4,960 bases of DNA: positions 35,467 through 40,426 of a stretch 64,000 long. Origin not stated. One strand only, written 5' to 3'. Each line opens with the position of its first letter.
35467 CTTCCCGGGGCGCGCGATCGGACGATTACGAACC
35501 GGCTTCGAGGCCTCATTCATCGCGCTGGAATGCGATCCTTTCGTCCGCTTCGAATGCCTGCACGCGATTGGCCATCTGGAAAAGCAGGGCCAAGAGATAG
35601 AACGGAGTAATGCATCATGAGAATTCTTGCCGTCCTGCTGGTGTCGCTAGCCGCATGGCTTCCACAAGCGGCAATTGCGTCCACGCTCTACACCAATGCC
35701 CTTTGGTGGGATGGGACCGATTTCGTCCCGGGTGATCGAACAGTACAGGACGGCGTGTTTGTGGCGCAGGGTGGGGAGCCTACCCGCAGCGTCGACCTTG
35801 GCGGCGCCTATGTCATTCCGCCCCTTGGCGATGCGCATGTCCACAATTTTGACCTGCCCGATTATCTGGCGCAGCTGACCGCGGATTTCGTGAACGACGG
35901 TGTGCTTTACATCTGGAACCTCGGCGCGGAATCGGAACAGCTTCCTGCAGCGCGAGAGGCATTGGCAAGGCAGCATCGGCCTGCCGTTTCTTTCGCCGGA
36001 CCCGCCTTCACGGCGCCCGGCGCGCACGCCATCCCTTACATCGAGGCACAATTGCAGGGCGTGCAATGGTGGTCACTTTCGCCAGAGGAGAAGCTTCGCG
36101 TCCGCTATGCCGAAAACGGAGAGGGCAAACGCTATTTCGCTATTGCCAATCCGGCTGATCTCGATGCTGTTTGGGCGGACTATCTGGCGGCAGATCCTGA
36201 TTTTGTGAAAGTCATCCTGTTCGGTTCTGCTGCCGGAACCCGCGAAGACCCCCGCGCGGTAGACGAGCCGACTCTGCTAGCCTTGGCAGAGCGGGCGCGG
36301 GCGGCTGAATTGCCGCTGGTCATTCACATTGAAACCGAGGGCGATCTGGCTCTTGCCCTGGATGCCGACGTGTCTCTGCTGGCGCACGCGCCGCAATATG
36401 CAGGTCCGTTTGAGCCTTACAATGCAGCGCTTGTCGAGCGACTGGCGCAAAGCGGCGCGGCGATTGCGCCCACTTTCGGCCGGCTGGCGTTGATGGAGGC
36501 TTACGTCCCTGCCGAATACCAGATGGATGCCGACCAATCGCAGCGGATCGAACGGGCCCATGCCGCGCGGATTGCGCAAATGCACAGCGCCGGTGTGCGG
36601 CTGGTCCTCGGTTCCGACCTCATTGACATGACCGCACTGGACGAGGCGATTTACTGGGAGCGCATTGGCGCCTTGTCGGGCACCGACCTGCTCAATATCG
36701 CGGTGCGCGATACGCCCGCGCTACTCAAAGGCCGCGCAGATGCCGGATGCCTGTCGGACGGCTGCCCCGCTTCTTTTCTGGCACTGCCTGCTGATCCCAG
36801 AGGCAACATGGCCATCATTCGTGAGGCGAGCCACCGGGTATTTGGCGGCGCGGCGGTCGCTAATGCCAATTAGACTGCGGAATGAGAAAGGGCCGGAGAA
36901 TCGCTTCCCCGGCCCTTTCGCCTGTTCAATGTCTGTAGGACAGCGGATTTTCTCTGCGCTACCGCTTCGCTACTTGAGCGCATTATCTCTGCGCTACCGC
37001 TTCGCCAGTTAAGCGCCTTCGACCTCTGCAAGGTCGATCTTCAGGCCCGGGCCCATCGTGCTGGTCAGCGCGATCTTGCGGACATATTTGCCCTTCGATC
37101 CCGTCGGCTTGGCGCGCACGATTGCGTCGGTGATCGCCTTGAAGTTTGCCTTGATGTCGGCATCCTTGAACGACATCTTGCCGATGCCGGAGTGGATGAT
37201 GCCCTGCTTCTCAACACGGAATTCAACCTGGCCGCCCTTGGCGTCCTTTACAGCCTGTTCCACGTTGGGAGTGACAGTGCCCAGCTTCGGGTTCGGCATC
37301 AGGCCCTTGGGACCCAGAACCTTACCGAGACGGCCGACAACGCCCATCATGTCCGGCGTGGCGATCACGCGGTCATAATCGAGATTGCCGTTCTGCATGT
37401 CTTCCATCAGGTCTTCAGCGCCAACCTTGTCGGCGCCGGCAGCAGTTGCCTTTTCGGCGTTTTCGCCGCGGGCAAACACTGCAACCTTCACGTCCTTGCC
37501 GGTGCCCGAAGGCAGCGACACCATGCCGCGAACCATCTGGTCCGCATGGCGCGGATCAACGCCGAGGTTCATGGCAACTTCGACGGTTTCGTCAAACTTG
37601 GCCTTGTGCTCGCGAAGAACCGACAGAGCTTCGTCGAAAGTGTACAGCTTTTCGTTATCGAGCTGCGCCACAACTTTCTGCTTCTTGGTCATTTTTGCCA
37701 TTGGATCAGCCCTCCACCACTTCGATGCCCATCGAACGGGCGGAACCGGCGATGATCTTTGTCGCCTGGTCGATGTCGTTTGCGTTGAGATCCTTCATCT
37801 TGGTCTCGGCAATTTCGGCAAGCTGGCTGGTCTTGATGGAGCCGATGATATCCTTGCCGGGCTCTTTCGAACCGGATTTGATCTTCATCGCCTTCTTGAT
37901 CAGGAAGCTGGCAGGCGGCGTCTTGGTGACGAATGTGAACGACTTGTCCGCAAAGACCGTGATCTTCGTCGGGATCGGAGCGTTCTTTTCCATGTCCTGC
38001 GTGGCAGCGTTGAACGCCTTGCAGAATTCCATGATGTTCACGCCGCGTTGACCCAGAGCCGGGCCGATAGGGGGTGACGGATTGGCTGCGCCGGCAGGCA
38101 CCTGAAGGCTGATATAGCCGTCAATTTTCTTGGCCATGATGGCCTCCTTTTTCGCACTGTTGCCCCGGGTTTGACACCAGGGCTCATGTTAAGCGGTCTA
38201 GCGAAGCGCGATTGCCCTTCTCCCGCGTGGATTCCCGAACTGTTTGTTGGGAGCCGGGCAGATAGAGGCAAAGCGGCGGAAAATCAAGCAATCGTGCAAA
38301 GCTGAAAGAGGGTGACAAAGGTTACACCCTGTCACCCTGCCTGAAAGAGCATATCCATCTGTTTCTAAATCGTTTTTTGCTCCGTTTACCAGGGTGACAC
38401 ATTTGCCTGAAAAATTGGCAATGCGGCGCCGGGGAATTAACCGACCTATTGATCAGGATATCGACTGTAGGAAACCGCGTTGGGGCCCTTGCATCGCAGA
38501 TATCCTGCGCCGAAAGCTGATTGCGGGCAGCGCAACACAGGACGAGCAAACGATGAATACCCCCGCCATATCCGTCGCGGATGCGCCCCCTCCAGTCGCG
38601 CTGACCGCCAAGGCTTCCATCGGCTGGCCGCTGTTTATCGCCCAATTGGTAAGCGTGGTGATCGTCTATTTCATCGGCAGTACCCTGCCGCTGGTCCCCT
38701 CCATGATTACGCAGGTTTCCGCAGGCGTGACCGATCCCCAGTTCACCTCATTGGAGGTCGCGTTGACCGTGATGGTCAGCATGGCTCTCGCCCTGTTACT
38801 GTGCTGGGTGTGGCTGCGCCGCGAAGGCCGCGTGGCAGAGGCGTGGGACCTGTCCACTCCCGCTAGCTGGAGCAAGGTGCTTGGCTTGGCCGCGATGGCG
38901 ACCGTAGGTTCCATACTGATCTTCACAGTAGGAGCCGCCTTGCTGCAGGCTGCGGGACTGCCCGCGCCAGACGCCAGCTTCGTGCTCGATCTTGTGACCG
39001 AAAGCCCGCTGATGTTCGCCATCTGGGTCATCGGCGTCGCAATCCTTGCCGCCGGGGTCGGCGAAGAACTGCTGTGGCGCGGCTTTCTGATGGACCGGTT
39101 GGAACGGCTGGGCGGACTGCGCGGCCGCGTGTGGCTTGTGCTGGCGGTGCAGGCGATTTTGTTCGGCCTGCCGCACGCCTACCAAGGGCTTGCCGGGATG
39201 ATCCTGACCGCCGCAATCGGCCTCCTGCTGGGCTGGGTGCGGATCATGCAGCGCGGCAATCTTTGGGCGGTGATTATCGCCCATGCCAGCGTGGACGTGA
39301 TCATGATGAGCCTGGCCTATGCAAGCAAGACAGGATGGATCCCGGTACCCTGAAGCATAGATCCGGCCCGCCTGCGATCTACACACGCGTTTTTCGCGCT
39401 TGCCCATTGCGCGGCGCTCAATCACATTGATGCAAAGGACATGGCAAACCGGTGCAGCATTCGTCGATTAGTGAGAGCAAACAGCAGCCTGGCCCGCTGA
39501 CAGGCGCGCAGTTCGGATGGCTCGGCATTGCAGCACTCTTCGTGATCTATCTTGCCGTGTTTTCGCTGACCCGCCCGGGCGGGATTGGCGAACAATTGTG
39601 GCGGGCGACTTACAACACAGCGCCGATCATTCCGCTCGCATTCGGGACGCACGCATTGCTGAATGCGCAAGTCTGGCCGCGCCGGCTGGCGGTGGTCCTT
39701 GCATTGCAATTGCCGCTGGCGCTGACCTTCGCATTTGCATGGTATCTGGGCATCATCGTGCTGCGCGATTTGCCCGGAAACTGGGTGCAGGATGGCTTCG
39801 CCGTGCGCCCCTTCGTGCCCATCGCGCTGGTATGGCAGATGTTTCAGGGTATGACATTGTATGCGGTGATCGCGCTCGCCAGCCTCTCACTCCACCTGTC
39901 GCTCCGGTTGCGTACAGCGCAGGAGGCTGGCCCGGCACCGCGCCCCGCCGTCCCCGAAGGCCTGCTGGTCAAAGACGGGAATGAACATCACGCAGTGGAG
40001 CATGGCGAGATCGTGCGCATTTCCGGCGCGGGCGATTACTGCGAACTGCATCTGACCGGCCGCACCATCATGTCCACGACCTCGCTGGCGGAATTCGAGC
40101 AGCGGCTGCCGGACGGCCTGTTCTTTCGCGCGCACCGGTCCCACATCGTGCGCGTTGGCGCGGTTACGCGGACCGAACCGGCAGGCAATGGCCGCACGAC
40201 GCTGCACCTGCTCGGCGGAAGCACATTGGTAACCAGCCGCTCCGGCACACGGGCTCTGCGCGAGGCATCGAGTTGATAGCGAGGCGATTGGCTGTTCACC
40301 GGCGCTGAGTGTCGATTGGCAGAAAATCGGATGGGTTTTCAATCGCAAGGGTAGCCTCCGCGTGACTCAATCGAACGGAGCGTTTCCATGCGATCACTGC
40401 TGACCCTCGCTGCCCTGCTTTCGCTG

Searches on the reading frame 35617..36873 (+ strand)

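Call 56: search_protein_families(library=pfam, proteins=[window:35617-36873:+])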
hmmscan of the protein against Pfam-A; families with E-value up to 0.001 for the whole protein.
window:35617-36873:+ (418 aa): 2 families
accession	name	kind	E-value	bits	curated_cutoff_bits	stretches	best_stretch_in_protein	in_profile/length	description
PF07969.17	Amidohydro_3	-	0.00045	20.3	29.7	0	212-345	256-390/472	Amidohydrolase family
PF01979.26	Amidohydro_1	-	0.00099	18.9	25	0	202-390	120-318/345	Amidohydrolase family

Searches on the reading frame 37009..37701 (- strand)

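Call 56: search_protein_families(library=pfam, proteins=[window:37009-37701:-])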
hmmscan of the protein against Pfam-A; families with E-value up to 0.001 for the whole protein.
window:37009-37701:- (230 aa): 1 family
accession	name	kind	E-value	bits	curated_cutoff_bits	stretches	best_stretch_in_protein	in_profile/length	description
PF00687.26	Ribosomal_L1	-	6e-68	228.8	32.2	1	30-218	3-198/198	Ribosomal protein L1p/L10e family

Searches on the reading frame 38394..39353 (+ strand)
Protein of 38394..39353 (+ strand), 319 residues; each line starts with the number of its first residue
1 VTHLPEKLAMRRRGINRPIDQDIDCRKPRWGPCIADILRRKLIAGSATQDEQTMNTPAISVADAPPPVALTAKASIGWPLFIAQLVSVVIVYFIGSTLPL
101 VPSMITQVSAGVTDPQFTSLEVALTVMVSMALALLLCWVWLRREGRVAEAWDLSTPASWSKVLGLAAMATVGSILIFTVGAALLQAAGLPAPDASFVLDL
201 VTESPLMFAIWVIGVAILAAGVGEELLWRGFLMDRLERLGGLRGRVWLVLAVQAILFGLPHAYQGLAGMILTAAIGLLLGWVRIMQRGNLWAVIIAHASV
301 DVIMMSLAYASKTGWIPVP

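Call 56: search_protein_families(library=pfam, proteins=[window:38394-39353:+])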
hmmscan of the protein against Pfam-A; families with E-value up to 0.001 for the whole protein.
window:38394-39353:+ (319 aa): 1 family
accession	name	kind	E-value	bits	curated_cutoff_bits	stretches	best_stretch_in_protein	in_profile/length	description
PF02517.21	Rce1-like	-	2.7e-20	72.9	22.4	1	209-302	4-92/93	Type II CAAX prenyl endopeptidase Rce1-like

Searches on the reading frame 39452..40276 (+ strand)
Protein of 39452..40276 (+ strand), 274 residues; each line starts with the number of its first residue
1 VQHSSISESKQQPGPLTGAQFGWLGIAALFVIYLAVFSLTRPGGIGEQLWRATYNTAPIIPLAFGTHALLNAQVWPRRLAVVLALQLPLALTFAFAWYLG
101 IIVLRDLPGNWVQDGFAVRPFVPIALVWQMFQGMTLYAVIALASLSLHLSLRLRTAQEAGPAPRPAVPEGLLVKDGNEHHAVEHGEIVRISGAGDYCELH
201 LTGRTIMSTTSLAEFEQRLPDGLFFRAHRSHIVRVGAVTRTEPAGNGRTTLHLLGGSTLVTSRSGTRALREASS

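Call 56: search_protein_families(library=pfam, proteins=[window:39452-40276:+])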
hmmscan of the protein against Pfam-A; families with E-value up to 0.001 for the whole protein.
window:39452-40276:+ (274 aa): 1 family
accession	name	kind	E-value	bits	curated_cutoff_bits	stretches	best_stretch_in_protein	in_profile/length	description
PF04397.21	LytTR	-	7.6e-16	58.6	22.6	1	180-272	4-96/98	LytTr DNA-binding domain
